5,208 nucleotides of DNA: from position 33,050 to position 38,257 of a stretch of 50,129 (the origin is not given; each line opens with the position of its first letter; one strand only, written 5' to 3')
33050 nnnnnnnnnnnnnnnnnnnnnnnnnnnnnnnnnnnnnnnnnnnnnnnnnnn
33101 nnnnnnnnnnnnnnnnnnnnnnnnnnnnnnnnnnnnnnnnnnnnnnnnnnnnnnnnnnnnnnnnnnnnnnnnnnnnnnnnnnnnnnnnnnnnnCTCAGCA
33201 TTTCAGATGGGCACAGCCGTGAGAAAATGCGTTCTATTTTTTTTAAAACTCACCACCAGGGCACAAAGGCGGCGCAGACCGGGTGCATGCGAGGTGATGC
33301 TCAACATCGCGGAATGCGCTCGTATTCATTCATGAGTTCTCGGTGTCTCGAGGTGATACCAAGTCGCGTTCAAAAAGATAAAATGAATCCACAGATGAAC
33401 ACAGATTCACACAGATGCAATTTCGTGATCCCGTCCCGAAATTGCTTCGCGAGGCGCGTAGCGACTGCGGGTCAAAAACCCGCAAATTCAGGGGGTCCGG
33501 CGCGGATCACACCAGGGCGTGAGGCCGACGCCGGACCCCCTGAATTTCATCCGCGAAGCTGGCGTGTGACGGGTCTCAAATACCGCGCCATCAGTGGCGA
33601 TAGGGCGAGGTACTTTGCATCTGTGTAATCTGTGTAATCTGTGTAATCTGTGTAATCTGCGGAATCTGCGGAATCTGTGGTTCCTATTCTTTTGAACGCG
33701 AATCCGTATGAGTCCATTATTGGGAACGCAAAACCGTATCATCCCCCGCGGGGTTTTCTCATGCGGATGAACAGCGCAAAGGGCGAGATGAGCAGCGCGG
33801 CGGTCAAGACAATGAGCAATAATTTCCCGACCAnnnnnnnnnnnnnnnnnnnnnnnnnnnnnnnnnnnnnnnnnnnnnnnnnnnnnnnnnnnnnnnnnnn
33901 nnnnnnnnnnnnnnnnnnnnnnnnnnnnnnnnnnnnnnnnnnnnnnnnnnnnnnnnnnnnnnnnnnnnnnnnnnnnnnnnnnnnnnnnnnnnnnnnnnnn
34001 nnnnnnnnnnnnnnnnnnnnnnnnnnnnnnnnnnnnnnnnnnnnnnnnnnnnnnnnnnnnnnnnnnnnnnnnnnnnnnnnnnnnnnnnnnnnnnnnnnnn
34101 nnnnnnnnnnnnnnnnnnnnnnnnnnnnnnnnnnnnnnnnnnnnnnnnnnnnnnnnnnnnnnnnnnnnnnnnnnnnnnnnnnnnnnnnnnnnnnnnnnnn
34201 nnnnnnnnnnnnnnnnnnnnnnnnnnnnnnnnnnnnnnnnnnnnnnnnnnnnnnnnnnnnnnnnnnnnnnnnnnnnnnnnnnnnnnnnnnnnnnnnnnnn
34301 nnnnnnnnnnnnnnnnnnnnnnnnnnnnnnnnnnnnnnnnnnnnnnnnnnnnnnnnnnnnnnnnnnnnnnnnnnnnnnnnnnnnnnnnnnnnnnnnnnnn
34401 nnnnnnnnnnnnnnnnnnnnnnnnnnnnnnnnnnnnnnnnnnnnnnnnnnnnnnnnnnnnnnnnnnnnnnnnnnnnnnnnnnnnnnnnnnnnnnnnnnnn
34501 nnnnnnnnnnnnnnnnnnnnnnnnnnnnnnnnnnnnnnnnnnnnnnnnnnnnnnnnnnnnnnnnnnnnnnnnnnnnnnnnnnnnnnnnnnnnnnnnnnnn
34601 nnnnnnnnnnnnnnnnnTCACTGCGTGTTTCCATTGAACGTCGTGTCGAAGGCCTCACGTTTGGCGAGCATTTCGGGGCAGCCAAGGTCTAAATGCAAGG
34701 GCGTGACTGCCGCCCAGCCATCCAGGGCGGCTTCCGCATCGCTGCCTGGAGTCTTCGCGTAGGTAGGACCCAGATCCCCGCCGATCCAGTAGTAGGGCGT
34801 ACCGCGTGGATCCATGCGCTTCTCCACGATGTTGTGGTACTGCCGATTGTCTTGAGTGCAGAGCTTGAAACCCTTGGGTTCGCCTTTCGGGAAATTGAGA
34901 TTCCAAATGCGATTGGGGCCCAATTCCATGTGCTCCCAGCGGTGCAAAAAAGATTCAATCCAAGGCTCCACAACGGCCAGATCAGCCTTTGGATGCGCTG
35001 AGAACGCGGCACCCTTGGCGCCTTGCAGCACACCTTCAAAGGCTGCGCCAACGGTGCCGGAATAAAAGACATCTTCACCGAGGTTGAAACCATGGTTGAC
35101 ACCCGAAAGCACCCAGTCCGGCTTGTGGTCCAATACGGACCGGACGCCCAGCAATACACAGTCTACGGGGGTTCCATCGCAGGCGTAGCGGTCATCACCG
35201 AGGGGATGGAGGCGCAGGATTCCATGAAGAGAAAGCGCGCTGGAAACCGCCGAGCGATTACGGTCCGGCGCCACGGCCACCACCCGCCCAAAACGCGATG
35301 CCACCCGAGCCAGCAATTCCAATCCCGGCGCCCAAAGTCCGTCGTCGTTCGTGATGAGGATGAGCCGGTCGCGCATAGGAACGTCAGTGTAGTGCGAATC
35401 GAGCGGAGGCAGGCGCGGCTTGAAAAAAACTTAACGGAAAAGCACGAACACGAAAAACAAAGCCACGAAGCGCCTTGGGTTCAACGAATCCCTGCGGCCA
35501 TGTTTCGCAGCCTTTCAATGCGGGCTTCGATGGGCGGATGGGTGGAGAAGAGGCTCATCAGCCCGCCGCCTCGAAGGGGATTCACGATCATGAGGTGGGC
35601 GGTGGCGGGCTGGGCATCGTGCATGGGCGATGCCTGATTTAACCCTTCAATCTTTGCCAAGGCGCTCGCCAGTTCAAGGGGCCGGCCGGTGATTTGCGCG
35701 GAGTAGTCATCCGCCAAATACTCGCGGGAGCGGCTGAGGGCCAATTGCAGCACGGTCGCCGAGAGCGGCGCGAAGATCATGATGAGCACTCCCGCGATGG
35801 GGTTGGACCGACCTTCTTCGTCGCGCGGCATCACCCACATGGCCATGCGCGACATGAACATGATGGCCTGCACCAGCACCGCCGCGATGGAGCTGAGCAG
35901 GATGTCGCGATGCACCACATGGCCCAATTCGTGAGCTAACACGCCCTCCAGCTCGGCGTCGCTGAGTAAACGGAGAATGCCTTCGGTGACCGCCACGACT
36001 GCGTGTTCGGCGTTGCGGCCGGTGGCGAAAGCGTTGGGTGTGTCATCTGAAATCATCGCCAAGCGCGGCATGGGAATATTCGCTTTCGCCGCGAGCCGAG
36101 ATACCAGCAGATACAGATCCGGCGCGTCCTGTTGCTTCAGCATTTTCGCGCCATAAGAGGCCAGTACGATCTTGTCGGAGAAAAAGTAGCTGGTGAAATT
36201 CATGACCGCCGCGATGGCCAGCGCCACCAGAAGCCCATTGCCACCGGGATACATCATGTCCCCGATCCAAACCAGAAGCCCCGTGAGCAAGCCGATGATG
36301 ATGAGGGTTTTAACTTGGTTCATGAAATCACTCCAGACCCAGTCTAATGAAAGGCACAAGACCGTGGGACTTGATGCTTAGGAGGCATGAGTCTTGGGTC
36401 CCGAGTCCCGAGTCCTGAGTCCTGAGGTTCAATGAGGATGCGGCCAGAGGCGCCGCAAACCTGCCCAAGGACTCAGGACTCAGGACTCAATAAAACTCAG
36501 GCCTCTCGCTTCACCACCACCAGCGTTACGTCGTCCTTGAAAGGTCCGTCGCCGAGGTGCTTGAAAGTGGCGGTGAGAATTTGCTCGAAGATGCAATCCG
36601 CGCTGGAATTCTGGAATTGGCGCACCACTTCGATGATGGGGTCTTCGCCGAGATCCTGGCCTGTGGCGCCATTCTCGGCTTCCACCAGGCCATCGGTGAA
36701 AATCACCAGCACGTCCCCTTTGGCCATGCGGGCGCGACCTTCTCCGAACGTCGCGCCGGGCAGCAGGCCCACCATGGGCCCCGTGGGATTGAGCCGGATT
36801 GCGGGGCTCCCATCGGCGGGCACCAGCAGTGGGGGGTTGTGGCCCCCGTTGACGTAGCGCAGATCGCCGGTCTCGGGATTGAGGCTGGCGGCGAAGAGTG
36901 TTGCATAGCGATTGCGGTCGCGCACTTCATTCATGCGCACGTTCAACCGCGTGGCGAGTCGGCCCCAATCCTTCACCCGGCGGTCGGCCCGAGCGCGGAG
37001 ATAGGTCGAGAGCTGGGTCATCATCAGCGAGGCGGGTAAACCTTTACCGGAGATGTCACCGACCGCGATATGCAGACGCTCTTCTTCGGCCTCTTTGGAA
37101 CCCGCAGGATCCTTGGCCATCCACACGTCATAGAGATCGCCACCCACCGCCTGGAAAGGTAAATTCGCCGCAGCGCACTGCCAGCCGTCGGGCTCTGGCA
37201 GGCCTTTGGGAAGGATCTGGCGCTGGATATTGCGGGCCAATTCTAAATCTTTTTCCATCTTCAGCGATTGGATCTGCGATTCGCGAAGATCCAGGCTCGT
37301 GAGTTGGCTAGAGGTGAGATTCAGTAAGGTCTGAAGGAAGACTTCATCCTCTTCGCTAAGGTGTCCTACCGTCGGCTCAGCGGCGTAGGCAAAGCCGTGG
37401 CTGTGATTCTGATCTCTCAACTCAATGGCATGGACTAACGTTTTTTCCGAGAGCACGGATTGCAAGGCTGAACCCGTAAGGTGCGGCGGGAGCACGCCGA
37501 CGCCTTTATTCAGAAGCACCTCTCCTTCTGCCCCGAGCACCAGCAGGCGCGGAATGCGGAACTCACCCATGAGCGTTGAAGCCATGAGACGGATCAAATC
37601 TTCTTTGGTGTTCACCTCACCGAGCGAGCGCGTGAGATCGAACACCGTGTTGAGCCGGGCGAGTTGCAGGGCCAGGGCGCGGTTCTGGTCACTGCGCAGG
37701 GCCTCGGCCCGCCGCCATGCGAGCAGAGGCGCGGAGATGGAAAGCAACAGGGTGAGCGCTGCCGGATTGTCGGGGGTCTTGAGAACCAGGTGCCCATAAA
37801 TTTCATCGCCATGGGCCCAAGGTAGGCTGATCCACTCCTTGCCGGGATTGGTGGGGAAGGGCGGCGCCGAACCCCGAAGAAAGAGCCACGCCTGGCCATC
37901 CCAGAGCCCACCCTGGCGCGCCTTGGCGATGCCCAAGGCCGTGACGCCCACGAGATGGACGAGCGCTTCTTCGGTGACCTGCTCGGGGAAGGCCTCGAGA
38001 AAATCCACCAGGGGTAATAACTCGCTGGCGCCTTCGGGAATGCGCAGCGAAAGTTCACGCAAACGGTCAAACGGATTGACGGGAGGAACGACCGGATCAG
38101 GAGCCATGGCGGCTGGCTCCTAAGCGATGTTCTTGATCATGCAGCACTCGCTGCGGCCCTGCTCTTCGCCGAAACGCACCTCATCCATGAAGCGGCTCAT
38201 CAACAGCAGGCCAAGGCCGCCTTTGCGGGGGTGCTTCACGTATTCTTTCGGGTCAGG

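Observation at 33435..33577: Conserved structured core shared by three elements, with orientation-specific G-U pairing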

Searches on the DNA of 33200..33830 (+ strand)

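Call 45: search_rna_families(source=window, start=33200, end=33830, threshold=evalue, max_evalue=10)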
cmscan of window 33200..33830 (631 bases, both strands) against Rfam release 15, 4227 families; matches with E-value up to 10: 6.
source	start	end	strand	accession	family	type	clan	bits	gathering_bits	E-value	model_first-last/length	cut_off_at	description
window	33459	33549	+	RF02353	BjrC68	Gene; sRNA;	-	20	39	0.011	1-82/82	no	Bradyrhizobiaceae sRNA BjrC68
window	33487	33544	-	RF03878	mir-B6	Gene; miRNA;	-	19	89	8.4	1-83/83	no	mir-B6 microRNA precursor family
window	33484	33547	-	RF00960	mir-661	Gene; miRNA;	-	17.7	73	5.1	1-84/84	no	mir-661 microRNA precursor family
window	33289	33310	+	RF01280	snoR14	Gene; snRNA; snoRNA; CD-box;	CL00076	14.9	40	7.1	1-84/84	no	Small nucleolar RNA snoR14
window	33534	33598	-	RF00202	snoR66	Gene; snRNA; snoRNA; CD-box;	-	13.8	43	9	1-76/76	no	Small nucleolar RNA R66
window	33457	33596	+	RF02613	BSR0739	Gene; sRNA;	-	11.8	191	9.4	1-160/160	no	Brucella sRNA 0739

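Call 52: search_dna_similar(query=window:33427-33585:+, collection=plasmids, mode=distant, max_evalue=0.01)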
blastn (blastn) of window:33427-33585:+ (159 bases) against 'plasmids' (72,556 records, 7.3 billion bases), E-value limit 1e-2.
No match.

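Call 53: search_dna_similar(query=window:33427-33585:+, collection=phages, mode=distant, max_evalue=0.01)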
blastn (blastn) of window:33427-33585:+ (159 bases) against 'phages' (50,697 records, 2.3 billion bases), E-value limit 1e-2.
No match.

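Call 94: search_rna_families(sources=[L015, L029, L030], threshold=evalue, max_evalue=1, show_alignments=2)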
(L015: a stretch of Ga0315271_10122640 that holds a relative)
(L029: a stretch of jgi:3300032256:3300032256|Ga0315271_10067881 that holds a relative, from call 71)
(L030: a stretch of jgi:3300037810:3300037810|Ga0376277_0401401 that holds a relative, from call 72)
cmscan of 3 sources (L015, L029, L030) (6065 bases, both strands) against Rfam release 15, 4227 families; matches with E-value up to 1: 9.
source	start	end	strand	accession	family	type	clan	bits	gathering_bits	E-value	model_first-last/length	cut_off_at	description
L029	1840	1943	-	RF03598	MIR6024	Gene; miRNA;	-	30.3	72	0.003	1-99/99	no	MIR6024 microRNA precursor family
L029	1860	1924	-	RF03356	mir-4782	Gene; miRNA;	-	28.6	100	0.038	1-79/79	no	mir-4782 microRNA precursor family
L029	1834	1949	+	RF04128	MIR8562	Gene; miRNA;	-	26.8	211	0.078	70-173/242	no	MIR8562 microRNA precursor family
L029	1856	1928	+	RF03601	MIR7993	Gene; miRNA;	-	26.2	100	0.18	1-138/138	no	MIR7993 microRNA precursor family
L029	1863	1921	+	RF03743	MIR7696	Gene; miRNA;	-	25.1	83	0.21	1-88/88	no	MIR7696 microRNA precursor family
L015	1803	1896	-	RF00958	mir-498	Gene; miRNA;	-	24.9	85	0.19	1-85/85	no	mir-498 microRNA precursor family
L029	1861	1923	-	RF04128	MIR8562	Gene; miRNA;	-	24.6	211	0.25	1-242/242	no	MIR8562 microRNA precursor family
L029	1864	1920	-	RF03743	MIR7696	Gene; miRNA;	-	24.3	83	0.34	1-88/88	no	MIR7696 microRNA precursor family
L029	1860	1928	+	RF04106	mir-1303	Gene; miRNA;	-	23.4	107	0.57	1-85/85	no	mir-1303 microRNA precursor family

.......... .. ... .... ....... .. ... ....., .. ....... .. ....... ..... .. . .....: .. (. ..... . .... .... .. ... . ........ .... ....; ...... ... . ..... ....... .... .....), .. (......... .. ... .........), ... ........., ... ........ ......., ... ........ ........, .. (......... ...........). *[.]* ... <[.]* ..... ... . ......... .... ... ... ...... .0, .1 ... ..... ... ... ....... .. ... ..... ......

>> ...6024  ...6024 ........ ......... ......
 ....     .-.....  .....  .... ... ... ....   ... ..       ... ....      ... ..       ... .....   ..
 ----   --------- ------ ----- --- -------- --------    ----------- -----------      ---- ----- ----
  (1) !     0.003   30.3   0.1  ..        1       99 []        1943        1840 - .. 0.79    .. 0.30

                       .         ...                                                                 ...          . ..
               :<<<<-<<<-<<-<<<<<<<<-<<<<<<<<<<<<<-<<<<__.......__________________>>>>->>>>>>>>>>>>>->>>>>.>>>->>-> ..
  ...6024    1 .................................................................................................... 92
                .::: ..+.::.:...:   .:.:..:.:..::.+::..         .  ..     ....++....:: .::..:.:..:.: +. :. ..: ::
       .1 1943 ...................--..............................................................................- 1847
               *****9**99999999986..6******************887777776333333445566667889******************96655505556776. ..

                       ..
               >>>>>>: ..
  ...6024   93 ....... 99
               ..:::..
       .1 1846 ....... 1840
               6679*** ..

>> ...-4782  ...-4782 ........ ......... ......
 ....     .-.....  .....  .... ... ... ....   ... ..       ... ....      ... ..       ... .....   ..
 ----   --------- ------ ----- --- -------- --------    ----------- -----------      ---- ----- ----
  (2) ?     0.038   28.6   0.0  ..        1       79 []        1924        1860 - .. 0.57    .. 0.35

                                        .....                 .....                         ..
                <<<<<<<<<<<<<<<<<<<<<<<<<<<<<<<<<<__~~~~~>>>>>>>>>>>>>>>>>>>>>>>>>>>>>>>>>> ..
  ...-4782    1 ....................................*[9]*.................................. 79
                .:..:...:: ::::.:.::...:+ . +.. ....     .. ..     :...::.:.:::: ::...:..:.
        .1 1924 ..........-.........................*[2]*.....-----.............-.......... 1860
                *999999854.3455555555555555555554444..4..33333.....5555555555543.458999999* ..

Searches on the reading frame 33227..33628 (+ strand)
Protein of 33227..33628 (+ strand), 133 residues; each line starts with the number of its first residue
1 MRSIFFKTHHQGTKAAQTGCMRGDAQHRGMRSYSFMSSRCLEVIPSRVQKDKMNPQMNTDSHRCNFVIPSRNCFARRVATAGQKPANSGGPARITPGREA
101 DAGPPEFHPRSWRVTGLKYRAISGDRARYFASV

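Call 21: search_protein_families(library=pfam, proteins=[window:33227-33628:+])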
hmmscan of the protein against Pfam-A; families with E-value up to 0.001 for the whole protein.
window:33227-33628:+ (133 aa): 0 families

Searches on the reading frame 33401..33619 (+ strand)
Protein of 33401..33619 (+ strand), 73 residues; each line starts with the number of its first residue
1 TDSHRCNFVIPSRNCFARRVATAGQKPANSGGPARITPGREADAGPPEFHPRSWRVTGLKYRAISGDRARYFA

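Call 36: find_homologous_proteins(query=window:33416-33607:+, max_evalue=10)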
Query seq(64 aa): no candidate shares three 5-residue words with the query. No homologue found.

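Call 69: search_protein_representatives(protein=window:33401-33619:+)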
Query: 73 residues. Proteins with E-value up to 0.001 (for the whole library): 3; up to 1e-10: 1; up to 1e-30: 0. The best 3 are listed.
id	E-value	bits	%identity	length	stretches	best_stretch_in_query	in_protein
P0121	1.6e-11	60.1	68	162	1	13-57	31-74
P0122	1.9e-08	50.3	67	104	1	17-59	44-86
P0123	1.3e-06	44.6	30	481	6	11-60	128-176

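Call 71: find_encoding_contigs(protein=P0121, flank=10000, max_places=10)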
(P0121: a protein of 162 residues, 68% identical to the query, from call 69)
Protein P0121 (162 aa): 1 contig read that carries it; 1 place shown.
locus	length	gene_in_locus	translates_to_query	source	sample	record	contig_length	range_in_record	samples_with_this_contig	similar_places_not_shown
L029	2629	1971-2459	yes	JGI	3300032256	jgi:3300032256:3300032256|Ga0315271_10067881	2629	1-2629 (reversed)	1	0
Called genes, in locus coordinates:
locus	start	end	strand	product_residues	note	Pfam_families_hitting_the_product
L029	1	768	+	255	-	?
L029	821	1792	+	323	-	PF01012:ETF, PF00766:ETF_alpha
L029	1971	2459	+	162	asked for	-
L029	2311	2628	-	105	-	?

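Call 72: find_encoding_contigs(protein=P0122, flank=10000, max_places=10)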
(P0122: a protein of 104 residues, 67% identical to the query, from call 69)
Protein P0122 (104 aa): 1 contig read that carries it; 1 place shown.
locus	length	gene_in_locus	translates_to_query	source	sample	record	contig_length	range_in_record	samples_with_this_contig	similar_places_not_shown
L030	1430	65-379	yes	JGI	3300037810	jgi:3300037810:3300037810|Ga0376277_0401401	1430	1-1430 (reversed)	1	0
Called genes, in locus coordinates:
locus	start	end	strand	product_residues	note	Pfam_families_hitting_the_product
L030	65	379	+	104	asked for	-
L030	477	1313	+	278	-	PF07920:DUF1684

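Call 80: find_homologous_proteins(query=P0121, max_evalue=1)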
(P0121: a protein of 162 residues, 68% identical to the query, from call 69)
Query P0121 (162 aa): 1 proteins with E <= 1 among 140 candidates.
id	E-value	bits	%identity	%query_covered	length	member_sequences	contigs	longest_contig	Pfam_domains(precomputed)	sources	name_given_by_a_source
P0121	1.0e-103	362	100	100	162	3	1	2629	-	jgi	-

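Call 81: list_cluster_members(proteins=[P0121, P0122])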
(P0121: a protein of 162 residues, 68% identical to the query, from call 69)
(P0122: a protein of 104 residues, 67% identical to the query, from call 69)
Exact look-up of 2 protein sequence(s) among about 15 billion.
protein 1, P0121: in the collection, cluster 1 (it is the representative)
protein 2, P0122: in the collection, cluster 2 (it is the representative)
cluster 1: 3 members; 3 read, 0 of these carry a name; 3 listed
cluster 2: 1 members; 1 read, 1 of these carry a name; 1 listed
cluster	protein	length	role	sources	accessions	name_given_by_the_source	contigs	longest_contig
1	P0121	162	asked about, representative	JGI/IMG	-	-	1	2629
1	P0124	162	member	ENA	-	-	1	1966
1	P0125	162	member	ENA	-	-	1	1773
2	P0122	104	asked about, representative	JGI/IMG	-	hypothetical protein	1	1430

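Call 82: find_encoding_contigs(protein=P0124, flank=10000, max_places=5)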
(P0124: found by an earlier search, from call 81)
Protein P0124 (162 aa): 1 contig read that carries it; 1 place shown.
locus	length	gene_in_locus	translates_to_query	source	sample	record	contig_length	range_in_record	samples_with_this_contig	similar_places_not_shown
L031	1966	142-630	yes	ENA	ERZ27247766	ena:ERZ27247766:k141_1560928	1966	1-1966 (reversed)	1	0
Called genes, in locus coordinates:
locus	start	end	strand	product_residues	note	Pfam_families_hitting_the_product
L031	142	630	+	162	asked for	-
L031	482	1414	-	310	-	-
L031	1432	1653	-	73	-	-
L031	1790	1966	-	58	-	?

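Call 83: find_encoding_contigs(protein=P0125, flank=10000, max_places=5)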
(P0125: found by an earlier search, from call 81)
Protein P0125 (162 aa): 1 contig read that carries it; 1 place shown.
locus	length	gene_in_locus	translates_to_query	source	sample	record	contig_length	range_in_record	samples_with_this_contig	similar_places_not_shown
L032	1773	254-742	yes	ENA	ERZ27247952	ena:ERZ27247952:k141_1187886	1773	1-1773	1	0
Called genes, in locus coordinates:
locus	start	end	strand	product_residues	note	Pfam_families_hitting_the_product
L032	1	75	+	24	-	?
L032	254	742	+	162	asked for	-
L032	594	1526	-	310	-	-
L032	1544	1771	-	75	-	?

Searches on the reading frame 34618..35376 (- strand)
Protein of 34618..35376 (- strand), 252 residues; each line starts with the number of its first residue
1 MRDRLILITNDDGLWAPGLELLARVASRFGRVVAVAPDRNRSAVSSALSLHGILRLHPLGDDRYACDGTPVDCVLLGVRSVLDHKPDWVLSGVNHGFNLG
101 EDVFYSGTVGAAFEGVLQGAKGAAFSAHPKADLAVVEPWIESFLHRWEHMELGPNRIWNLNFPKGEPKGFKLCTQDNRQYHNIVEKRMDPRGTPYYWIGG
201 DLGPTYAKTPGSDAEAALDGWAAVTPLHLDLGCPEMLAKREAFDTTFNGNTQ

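Call 97: search_protein_families(library=pfam, proteins=[window:34618-35376:-], max_evalue=0.00001)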
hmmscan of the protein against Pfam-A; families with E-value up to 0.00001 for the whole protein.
window:34618-35376:- (252 aa): 1 family
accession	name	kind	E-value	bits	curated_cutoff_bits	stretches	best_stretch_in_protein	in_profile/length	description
PF01975.23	SurE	-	5.1e-49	167.1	22.1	1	6-181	1-188/189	Survival protein SurE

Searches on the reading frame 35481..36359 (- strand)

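Call 97: search_protein_families(library=pfam, proteins=[window:35481-36359:-], max_evalue=0.00001)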
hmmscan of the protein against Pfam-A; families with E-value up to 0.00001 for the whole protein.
window:35481-36359:- (292 aa): 1 family
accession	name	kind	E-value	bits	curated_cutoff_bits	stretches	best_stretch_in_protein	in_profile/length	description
PF01435.24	Peptidase_M48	-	2.3e-36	125.8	20.3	1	78-287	3-185/186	Peptidase family M48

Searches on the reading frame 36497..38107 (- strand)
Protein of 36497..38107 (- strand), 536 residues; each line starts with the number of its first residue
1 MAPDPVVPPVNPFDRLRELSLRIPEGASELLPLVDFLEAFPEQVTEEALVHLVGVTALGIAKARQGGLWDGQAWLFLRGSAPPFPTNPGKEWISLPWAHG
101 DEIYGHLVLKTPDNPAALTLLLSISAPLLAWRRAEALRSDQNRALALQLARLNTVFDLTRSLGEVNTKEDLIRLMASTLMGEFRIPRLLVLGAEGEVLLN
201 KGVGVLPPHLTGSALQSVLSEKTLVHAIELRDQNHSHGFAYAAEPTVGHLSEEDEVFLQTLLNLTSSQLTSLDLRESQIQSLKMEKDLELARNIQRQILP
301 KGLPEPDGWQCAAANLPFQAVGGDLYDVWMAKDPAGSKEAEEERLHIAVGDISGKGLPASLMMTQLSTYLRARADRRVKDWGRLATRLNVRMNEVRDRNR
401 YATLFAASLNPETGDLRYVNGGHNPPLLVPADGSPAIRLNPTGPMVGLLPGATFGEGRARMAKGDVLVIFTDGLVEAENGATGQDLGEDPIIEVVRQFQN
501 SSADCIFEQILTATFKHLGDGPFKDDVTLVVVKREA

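Call 97: search_protein_families(library=pfam, proteins=[window:36497-38107:-], max_evalue=0.00001)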
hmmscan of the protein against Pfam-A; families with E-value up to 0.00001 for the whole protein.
window:36497-38107:- (536 aa): 1 family
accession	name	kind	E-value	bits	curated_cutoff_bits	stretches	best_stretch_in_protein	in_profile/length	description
PF07228.17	SpoIIE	-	8.4e-45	153.5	25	1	342-534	2-191/192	Stage II sporulation protein E (SpoIIE)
